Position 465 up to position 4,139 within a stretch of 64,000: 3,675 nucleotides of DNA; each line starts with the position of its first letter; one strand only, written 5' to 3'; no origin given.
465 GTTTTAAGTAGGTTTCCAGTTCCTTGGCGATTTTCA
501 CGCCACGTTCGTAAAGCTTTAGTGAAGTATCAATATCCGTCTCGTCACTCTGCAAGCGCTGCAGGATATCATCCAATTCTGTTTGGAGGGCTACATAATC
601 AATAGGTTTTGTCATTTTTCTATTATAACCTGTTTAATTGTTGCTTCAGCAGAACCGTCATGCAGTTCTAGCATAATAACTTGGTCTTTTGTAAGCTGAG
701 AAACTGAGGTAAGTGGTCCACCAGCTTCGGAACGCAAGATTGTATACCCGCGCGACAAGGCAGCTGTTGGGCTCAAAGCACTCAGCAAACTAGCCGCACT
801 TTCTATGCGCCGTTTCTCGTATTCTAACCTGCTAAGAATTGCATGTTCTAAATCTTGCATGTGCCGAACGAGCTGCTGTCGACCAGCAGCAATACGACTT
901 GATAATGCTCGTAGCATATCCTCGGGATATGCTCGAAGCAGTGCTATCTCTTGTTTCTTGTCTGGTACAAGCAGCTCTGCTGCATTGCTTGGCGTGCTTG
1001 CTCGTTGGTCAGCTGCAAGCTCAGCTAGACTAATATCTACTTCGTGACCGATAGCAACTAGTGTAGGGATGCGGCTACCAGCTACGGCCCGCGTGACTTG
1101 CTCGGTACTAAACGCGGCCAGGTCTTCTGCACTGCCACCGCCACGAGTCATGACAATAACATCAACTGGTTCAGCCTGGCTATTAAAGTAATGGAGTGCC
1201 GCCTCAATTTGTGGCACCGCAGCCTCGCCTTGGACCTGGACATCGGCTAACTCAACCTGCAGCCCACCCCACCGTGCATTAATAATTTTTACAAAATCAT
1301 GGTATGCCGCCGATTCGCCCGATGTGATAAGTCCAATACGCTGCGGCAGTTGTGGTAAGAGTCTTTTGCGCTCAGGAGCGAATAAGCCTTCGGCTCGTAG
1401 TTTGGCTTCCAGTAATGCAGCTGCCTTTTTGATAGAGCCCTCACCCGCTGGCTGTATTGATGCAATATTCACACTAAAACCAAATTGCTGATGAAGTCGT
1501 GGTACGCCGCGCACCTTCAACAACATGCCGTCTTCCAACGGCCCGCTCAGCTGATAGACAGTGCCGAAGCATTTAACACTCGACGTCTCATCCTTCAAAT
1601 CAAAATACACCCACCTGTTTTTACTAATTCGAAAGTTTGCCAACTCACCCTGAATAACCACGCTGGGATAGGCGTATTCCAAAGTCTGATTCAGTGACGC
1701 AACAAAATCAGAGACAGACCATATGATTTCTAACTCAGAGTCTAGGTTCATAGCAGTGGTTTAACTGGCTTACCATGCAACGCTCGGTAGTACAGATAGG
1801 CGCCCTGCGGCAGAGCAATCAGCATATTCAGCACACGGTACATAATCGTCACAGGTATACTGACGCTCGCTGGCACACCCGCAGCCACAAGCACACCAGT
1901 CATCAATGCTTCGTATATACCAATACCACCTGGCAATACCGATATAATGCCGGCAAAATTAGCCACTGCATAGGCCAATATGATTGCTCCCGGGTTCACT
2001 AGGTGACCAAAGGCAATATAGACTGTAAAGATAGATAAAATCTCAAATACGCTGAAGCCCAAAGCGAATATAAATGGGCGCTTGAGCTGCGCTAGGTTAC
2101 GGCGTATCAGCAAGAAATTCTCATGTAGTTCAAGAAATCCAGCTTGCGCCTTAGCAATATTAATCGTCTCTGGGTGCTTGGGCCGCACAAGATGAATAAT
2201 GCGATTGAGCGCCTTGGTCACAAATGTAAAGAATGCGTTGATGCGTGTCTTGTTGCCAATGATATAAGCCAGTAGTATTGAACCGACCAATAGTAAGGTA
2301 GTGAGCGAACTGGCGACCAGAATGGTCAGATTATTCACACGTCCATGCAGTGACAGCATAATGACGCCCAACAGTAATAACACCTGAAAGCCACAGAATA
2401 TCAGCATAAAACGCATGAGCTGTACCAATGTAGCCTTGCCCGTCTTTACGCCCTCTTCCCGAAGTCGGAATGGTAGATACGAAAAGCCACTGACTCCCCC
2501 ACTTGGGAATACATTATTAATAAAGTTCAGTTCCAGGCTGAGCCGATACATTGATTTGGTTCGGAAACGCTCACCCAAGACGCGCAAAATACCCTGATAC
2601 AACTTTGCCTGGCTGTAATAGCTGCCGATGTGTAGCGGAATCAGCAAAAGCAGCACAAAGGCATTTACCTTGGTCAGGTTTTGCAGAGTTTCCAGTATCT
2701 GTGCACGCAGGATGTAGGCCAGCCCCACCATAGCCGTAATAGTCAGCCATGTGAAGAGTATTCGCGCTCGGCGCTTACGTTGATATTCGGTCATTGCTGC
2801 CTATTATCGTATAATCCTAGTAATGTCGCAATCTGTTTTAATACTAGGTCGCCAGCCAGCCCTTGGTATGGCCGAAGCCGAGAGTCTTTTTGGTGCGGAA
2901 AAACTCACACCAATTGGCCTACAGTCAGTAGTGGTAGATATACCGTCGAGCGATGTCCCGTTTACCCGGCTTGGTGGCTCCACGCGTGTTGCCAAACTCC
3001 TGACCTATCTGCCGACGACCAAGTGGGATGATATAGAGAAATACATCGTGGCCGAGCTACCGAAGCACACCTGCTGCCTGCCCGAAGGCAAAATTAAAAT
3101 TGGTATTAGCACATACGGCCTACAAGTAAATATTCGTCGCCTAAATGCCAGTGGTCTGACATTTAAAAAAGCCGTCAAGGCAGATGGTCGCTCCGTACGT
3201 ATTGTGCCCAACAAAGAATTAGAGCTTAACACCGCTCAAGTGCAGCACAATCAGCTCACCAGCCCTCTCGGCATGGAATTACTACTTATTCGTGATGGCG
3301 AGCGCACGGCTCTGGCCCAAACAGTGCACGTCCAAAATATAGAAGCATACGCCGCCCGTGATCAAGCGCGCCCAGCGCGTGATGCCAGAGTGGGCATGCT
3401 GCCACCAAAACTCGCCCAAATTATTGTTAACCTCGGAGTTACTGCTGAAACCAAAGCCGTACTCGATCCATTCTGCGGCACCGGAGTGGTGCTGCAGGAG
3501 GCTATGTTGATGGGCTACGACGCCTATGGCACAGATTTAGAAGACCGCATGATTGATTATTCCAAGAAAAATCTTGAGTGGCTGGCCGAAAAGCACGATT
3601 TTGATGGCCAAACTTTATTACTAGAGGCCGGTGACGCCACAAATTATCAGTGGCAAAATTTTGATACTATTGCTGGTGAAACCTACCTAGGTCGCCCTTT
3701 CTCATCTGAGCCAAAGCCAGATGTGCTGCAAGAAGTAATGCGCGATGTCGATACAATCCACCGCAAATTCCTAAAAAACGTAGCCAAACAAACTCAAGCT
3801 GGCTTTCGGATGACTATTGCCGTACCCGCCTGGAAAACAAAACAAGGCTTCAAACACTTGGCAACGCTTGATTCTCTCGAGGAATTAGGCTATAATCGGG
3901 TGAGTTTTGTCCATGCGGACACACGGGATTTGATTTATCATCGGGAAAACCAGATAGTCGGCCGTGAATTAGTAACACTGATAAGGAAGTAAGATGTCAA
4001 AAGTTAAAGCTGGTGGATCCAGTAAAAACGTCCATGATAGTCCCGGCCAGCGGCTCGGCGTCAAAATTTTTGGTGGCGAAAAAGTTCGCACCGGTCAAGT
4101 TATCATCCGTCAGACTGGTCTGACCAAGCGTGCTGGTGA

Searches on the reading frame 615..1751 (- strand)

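Call 85: search_protein_families(library=pfam, proteins=[window:615-1751:-], max_evalue=0.00001)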
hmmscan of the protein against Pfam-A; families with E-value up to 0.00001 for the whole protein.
window:615-1751:- (379 aa): 3 families
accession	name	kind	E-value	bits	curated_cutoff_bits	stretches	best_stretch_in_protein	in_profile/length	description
PF02601.20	Exonuc_VII_L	-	1.6e-71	241.8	35.9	2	123-302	1-179/315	Exonuclease VII, large subunit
PF13742.12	tRNA_anti_2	-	7e-13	49.1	27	1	11-100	1-95/95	OB-fold nucleic acid binding domain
PF01336.31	tRNA_anti-codon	-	1.2e-06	28.8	27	1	31-101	1-74/75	OB-fold nucleic acid binding domain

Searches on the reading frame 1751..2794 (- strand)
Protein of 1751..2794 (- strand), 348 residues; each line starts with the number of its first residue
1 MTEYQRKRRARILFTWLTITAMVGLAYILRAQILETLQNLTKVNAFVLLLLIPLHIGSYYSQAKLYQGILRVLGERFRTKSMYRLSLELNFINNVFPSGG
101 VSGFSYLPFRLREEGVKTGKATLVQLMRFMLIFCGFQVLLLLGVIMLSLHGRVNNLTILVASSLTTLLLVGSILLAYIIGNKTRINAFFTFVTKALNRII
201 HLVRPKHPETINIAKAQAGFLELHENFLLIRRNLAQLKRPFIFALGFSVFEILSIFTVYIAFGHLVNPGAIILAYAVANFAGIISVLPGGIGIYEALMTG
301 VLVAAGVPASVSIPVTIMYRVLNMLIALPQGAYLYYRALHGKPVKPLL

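Call 85: search_protein_families(library=pfam, proteins=[window:1751-2794:-], max_evalue=0.00001)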
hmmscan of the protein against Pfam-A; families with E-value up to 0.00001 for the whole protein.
window:1751-2794:- (348 aa): 1 family
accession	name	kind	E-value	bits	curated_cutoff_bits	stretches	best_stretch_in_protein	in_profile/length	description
PF03706.18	LPG_synthase_TM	-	6.1e-30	105.2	33.4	1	23-326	7-297/302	Lysylphosphatidylglycerol synthase TM region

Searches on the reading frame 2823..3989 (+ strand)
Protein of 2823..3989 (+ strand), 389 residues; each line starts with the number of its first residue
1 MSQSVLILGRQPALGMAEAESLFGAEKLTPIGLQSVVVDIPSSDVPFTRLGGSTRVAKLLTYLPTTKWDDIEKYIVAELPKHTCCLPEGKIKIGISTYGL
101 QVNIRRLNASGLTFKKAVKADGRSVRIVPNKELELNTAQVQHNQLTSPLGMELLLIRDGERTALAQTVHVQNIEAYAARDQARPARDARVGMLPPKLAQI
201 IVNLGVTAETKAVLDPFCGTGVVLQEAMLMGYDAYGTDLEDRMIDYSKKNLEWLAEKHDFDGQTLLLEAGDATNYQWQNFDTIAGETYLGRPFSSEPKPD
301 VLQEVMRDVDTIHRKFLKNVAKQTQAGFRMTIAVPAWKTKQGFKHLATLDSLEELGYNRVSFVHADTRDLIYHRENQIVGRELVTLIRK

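Call 85: search_protein_families(library=pfam, proteins=[window:2823-3989:+], max_evalue=0.00001)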
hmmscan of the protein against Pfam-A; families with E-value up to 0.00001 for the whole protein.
window:2823-3989:+ (389 aa): 3 families
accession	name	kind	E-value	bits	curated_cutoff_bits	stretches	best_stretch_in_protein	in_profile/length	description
PF01170.24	UPF0020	-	3.9e-08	33.7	22.3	1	190-251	9-96/197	RMKL-like, methyltransferase domain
PF01555.25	N6_N4_Mtase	-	7.3e-07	29.8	26.7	1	193-249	166-221/221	DNA methylase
PF13847.12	Methyltransf_31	-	8.3e-07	29.2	27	1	211-293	5-85/145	Methyltransferase domain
